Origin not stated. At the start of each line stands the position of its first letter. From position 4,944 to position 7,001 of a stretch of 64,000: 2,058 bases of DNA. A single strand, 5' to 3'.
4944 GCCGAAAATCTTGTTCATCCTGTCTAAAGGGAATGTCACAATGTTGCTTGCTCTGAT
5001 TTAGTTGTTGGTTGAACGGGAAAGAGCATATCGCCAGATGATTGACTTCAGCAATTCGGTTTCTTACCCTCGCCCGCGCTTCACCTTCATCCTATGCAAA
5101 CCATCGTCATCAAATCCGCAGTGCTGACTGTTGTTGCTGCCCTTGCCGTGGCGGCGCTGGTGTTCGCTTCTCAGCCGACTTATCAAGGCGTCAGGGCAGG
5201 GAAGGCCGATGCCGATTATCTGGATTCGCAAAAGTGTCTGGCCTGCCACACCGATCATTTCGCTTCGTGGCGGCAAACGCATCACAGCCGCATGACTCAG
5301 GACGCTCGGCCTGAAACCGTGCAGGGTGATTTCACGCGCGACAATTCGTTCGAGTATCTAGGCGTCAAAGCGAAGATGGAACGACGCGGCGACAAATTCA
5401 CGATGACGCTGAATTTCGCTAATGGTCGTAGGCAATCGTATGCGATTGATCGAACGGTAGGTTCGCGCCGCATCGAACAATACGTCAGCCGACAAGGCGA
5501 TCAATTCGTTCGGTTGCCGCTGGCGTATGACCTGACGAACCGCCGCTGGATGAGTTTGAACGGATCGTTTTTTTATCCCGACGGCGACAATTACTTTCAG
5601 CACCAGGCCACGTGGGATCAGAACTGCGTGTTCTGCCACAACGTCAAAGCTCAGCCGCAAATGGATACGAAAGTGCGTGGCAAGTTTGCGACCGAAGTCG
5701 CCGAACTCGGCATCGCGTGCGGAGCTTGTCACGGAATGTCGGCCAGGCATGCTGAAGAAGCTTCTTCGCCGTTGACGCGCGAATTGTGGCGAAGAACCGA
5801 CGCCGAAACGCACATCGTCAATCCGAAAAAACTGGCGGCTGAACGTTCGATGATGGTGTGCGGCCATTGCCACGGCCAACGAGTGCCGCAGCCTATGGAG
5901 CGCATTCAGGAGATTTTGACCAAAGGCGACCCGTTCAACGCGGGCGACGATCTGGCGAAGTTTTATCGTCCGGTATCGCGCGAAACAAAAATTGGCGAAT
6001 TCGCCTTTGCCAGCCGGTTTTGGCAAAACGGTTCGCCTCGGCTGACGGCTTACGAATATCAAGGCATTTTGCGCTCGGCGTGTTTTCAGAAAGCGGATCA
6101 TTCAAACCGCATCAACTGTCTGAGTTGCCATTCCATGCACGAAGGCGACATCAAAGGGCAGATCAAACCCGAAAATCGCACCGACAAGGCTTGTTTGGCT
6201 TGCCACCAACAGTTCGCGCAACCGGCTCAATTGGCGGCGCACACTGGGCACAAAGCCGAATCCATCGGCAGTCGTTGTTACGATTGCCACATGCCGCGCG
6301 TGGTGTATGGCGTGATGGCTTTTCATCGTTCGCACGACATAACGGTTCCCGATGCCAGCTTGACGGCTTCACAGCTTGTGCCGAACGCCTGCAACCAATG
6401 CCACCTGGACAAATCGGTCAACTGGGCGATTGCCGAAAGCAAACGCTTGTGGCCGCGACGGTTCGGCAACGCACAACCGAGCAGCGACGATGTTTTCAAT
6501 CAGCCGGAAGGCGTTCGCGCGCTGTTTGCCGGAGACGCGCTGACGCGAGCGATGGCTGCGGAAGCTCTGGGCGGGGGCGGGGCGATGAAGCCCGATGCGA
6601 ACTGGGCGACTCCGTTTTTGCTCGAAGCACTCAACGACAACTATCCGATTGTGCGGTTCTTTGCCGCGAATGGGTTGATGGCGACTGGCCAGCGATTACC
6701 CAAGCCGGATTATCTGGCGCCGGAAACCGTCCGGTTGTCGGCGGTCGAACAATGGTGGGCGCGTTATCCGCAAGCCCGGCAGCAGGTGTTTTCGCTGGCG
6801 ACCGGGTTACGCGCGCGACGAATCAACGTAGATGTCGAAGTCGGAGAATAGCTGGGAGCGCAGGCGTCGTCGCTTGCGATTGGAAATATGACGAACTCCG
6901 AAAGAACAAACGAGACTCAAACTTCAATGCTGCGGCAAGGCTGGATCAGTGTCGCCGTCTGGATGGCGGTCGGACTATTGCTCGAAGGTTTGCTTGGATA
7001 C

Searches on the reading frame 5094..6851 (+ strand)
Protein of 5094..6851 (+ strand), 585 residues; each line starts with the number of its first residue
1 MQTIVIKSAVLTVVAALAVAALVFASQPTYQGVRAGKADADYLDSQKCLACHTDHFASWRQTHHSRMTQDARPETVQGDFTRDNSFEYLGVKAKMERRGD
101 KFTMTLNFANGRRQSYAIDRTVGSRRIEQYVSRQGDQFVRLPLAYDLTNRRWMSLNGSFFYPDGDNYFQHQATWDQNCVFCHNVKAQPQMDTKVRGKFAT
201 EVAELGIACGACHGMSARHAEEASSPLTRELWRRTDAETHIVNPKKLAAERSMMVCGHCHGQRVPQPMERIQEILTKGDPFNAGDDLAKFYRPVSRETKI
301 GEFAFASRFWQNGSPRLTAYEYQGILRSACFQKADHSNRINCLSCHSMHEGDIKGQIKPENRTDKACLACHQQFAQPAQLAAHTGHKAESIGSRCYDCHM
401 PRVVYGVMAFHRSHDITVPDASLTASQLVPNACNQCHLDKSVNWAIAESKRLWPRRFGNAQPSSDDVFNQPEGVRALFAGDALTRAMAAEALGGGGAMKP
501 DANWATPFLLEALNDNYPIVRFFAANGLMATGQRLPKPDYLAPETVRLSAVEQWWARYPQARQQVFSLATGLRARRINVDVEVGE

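Call 63: search_protein_families(library=pfam, proteins=[window:5094-6851:+], max_evalue=0.0001)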
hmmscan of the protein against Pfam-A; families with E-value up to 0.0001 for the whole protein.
window:5094-6851:+ (585 aa): 5 families
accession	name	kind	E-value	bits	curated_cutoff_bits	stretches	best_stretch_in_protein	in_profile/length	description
PF14522.11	Cytochrome_C7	-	2.6e-08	34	24.8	0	168-260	3-66/67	Cytochrome c7 and related cytochrome c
PF14537.11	Cytochrom_c3_2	-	1.7e-05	25.7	25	0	175-261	6-65/79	Cytochrome c3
PF13435.11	Cytochrome_C554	-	2.2e-05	25.7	20.8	0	47-74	1-28/84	Cytochrome c554 and c-prime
PF22113.1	Mtrc-MtrF_II-IV_dom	-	2.3e-05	24.4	30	0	336-411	78-175/176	Outer membrane cytochrome MtrC/MtrF-like, domains II/IV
PF09699.15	Paired_CXXCH_1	-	9.9e-05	22.4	20.6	0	341-375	8-40/41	Doubled CXXCH motif (Paired_CXXCH_1)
